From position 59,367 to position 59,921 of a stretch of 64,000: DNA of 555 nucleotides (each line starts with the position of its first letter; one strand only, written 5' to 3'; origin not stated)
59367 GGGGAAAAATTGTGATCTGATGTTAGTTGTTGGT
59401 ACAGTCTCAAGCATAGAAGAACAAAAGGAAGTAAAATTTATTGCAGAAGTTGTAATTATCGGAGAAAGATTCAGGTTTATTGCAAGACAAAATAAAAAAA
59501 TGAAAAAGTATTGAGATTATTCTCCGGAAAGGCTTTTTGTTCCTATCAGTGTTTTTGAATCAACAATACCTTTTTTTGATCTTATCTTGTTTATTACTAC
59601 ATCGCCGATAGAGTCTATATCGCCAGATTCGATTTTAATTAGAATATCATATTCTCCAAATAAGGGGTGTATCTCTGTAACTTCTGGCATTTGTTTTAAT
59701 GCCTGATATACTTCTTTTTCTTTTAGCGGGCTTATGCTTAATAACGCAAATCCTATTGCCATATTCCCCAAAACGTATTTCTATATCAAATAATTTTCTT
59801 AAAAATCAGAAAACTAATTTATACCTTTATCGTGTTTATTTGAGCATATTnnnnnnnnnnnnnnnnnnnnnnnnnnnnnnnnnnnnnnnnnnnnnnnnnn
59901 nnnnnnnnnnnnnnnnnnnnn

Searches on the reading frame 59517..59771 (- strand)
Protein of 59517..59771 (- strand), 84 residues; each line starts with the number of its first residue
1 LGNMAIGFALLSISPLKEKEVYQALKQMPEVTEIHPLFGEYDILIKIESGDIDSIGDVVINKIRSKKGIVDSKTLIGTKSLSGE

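Call 5: search_protein_families(library=pfam, proteins=[window:59517-59771:-], max_evalue=1)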
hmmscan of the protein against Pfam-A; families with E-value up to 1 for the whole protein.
window:59517-59771:- (84 aa): 3 families
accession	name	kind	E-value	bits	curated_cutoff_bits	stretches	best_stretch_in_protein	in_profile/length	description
PF01037.27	AsnC_trans_reg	-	1.4e-13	50.9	25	1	12-76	4-69/73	Lrp/AsnC ligand binding domain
PF18154.6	pPIWI_RE_REase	-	0.038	14.5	26.1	1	17-50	3-36/117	REase associating with pPIWI_RE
PF03927.19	NapD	-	0.078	13.5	28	1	10-70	7-65/76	NapD protein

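Call 6: search_protein_families(library=ncbifam, proteins=[window:59517-59771:-], max_evalue=1)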
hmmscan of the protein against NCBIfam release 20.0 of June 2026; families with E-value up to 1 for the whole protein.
window:59517-59771:- (84 aa): 5 families
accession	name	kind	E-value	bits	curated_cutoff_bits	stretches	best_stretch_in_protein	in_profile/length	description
NF008384.0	PRK11179.1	equivalog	8.2e-08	32.2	227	1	19-77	84-142/153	transcriptional regulator AsnC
NF040947.1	trans_reg_LysM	equivalog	4.5e-07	29.7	180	1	15-76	71-131/136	HTH-type transcriptional regulator LysM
NF041395.1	TranRegLrpA1_Halo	equivalog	0.0035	17.4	250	1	18-72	78-132/142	HTH-type transcriptional regulator LrpA1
NF040820.1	trans_reg_LrpA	equivalog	0.038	13.9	250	1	9-71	63-130/141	HTH-type transcriptional regulator LrpA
NF008370.0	PRK11169.1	equivalog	0.086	12.5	233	1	21-76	93-148/164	leucine-responsive transcriptional regulator Lrp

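Call 71: find_homologous_proteins(query=window:59520-59762:-, max_evalue=0.001)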
Query window:59520-59762:- (81 aa): 669 proteins with E <= 0.001 among 669 candidates; the best 120 are listed.
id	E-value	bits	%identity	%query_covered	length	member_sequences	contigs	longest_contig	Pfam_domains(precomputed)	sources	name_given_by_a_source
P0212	4.4e-43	162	100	100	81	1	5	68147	PF01037.29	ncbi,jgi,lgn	jgi:DNA-binding Lrp family transcriptional regulator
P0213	1.3e-41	157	55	100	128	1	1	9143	PF01037.29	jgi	jgi:DNA-binding Lrp family transcriptional regulator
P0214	5.3e-36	139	85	100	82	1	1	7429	PF01037.29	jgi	jgi:DNA-binding Lrp family transcriptional regulator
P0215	7.5e-36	139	84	100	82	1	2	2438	PF01037.29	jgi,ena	-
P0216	1.9e-35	138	84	100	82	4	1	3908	PF01037.29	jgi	jgi:DNA-binding Lrp family transcriptional regulator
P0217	2.0e-35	138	83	100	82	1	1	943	PF01037.29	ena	-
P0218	2.6e-35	137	83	100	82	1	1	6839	PF01037.29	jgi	jgi:DNA-binding Lrp family transcriptional regulator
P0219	2.7e-35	137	83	100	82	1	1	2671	PF01037.29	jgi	jgi:DNA-binding Lrp family transcriptional regulator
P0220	3.4e-35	137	83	100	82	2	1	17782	PF01037.29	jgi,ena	-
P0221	3.7e-35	137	81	100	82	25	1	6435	PF01037.29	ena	-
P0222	3.9e-35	137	84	100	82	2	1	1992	PF01037.29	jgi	jgi:DNA-binding Lrp family transcriptional regulator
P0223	5.1e-35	136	81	100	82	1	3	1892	PF01037.29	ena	-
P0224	5.7e-35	136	84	100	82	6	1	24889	PF01037.29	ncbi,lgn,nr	ncbi:MAG: Lrp/AsnC ligand binding domain-containing protein [Candidatus Thermoplasmatota archaeon]|n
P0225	5.8e-35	136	80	100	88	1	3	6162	PF01037.29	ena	-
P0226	9.1e-35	135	81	100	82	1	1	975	PF01037.29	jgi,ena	jgi:DNA-binding Lrp family transcriptional regulator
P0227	1.1e-34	135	83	100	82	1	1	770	PF01037.29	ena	-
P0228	1.1e-34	135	81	100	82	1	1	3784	PF01037.29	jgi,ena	jgi:DNA-binding Lrp family transcriptional regulator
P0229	1.5e-34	135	78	100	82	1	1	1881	PF01037.29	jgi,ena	-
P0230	1.6e-34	135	80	100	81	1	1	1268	PF01037.29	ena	-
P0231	2.0e-34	134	83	100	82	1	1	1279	PF01037.29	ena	-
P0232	2.4e-34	134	80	100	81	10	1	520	PF01037.29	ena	-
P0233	2.4e-34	134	85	99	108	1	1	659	PF01037.29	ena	-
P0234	2.9e-34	134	83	100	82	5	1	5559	PF01037.29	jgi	jgi:DNA-binding Lrp family transcriptional regulator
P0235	3.1e-34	134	84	100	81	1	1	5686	PF01037.29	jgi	jgi:DNA-binding Lrp family transcriptional regulator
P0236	3.3e-34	134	83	100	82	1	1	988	PF01037.29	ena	-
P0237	3.7e-34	134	79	100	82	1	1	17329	PF01037.29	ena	-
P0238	4.0e-34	133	79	100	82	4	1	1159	PF01037.29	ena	-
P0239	4.5e-34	133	81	99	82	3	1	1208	PF01037.29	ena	-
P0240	5.3e-34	133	81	100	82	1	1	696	PF01037.29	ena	-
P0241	5.4e-34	133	80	100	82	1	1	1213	PF01037.29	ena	-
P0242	5.4e-34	133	80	100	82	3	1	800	PF01037.29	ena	-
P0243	5.5e-34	133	81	100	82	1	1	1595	PF01037.29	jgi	jgi:DNA-binding Lrp family transcriptional regulator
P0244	5.8e-34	133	81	100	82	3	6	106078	PF01037.29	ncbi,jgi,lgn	jgi:DNA-binding Lrp family transcriptional regulator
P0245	6.4e-34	133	77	100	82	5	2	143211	PF01037.29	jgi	jgi:DNA-binding Lrp family transcriptional regulator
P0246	7.4e-34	133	81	100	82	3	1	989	PF01037.29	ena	-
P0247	8.0e-34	132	83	100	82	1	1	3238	PF01037.29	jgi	-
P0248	8.0e-34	132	79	100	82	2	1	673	PF01037.29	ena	-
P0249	8.0e-34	132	80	100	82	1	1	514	PF01037.29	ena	-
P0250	8.2e-34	132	81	100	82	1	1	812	PF01037.29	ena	-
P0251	8.2e-34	132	81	100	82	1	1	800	PF01037.29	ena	-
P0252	8.4e-34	132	78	100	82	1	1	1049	PF01037.29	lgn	-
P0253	8.9e-34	132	81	100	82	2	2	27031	PF01037.29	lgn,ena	-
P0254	1.0e-33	132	80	100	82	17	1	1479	PF01037.29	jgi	jgi:DNA-binding Lrp family transcriptional regulator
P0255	1.2e-33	132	79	100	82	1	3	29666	PF01037.29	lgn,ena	-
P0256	1.3e-33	132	80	100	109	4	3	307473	PF01037.29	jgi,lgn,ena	-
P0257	1.4e-33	132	80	99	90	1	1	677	PF01037.29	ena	-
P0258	1.5e-33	132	81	100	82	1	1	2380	PF01037.29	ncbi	-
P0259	1.5e-33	132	78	100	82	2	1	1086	PF01037.29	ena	-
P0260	1.5e-33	132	81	100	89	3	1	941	PF01037.29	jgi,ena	-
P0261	1.6e-33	132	79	100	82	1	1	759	PF01037.29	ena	-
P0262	1.6e-33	132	81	100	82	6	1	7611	PF01037.29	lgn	-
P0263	1.6e-33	132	79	100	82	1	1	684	PF01037.29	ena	-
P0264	1.7e-33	131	79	100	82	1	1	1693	PF01037.29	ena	-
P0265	2.0e-33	131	79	100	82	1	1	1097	PF01037.29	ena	-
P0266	2.1e-33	131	81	100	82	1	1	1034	PF01037.29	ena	-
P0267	2.1e-33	131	80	100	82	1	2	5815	PF01037.29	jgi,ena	-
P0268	2.2e-33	131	79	100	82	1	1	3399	PF01037.29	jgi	-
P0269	2.2e-33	131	80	100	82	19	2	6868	PF01037.29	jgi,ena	-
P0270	2.3e-33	131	81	100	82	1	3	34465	PF01037.29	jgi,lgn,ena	-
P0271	2.3e-33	131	78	100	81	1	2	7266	PF01037.29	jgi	-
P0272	2.3e-33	131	77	100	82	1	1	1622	PF01037.29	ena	-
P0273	2.4e-33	131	80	100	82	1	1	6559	PF01037.29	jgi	-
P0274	2.7e-33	131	81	100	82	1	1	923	PF01037.29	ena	-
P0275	2.7e-33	131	77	100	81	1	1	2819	PF01037.29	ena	-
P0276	2.8e-33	131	79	100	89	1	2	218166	PF01037.29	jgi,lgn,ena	-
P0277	2.8e-33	131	79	100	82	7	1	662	PF01037.29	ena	-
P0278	3.0e-33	131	81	100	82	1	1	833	PF01037.29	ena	-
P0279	3.1e-33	131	79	100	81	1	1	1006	PF01037.29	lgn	-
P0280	3.2e-33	131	78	100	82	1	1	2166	PF01037.29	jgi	jgi:DNA-binding Lrp family transcriptional regulator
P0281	3.2e-33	131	78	99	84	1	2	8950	PF01037.29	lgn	-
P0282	3.2e-33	131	80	100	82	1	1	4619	PF01037.29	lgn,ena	-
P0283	3.5e-33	130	75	100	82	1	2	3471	PF01037.29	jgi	jgi:DNA-binding Lrp family transcriptional regulator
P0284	3.5e-33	130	79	100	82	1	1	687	PF01037.29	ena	-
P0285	3.5e-33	130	79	100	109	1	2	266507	PF01037.29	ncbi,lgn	-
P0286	3.6e-33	130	80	100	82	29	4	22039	PF01037.29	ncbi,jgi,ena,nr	ncbi:MAG: Lrp/AsnC ligand binding domain-containing protein [Euryarchaeota archaeon]|jgi:DNA-binding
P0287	3.6e-33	130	79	100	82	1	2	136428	PF01037.29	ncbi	ncbi:MAG: Lrp/AsnC ligand binding domain-containing protein [Candidatus Thermoplasmatota archaeon]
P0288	3.8e-33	130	80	99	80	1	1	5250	PF01037.29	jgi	jgi:DNA-binding Lrp family transcriptional regulator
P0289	3.8e-33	130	78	100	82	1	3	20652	PF01037.29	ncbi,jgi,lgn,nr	ncbi:MAG: AsnC family transcriptional regulator [Thermoplasmata archaeon M9B1D]|nr:MAG: AsnC family 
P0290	3.9e-33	130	79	100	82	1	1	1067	PF01037.29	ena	-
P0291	4.1e-33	130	81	100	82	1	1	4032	PF01037.29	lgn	-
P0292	4.2e-33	130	79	100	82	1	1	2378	PF01037.29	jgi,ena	-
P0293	4.2e-33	130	79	100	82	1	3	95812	PF01037.29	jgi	jgi:DNA-binding Lrp family transcriptional regulator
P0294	4.4e-33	130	80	99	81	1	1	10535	PF01037.29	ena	-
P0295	4.5e-33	130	80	100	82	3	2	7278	PF01037.29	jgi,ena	-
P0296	4.5e-33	130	79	99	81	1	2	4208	PF01037.29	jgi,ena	jgi:DNA-binding Lrp family transcriptional regulator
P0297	4.6e-33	130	78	100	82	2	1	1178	PF01037.29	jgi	jgi:DNA-binding Lrp family transcriptional regulator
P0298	4.6e-33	130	79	100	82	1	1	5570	PF01037.29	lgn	-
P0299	4.6e-33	130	78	100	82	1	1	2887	PF01037.29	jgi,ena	-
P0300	4.7e-33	130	79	100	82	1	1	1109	PF01037.29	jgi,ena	-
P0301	5.6e-33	130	79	100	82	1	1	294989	PF01037.29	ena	-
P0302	5.7e-33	130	79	100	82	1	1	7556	PF01037.29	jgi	jgi:DNA-binding Lrp family transcriptional regulator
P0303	5.7e-33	130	78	100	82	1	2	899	PF01037.29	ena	-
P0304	5.8e-33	130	81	100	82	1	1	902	PF01037.29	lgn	-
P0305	5.8e-33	130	79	100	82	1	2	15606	PF01037.29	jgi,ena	-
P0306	6.0e-33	130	79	100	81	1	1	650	PF01037.29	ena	-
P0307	6.3e-33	130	78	100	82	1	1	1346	PF01037.29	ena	-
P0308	6.3e-33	130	79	100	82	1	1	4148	PF01037.29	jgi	jgi:DNA-binding Lrp family transcriptional regulator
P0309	6.4e-33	130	79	100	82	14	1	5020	PF01037.29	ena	-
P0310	6.4e-33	130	80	100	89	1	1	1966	PF01037.29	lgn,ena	-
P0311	7.1e-33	129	80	99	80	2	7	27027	PF01037.29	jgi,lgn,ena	-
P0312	7.4e-33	129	79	100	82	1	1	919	PF01037.29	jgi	jgi:DNA-binding Lrp family transcriptional regulator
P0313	8.0e-33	129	75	100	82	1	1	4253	PF01037.29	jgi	jgi:DNA-binding Lrp family transcriptional regulator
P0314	8.2e-33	129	78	100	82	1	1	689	PF01037.29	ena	-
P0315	8.2e-33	129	78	100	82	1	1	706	PF01037.29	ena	-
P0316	8.3e-33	129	78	100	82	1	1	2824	PF01037.29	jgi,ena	-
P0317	8.4e-33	129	80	100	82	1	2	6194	PF01037.29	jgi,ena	jgi:DNA-binding Lrp family transcriptional regulator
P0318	8.5e-33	129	78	100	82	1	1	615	PF01037.29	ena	-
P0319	8.9e-33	129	80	99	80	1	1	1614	PF01037.29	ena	-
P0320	9.3e-33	129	80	100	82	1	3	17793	PF01037.29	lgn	-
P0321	1.0e-32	129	77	100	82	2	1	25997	PF01037.29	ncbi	-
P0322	1.0e-32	129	78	99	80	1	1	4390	PF01037.29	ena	-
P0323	1.1e-32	129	79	99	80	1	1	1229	PF01037.29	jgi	jgi:DNA-binding Lrp family transcriptional regulator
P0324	1.1e-32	129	79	99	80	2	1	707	PF01037.29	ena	-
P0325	1.2e-32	129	80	100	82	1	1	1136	PF01037.29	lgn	-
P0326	1.2e-32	129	79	99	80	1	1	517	PF01037.29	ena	-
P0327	1.2e-32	129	77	100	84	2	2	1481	PF01037.29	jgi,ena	-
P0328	1.3e-32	129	79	100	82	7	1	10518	PF01037.29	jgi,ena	-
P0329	1.3e-32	129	75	100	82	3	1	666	PF01037.29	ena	-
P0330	1.3e-32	129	78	100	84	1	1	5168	PF01037.29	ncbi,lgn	-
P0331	1.3e-32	129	78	100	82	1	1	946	PF01037.29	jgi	jgi:DNA-binding Lrp family transcriptional regulator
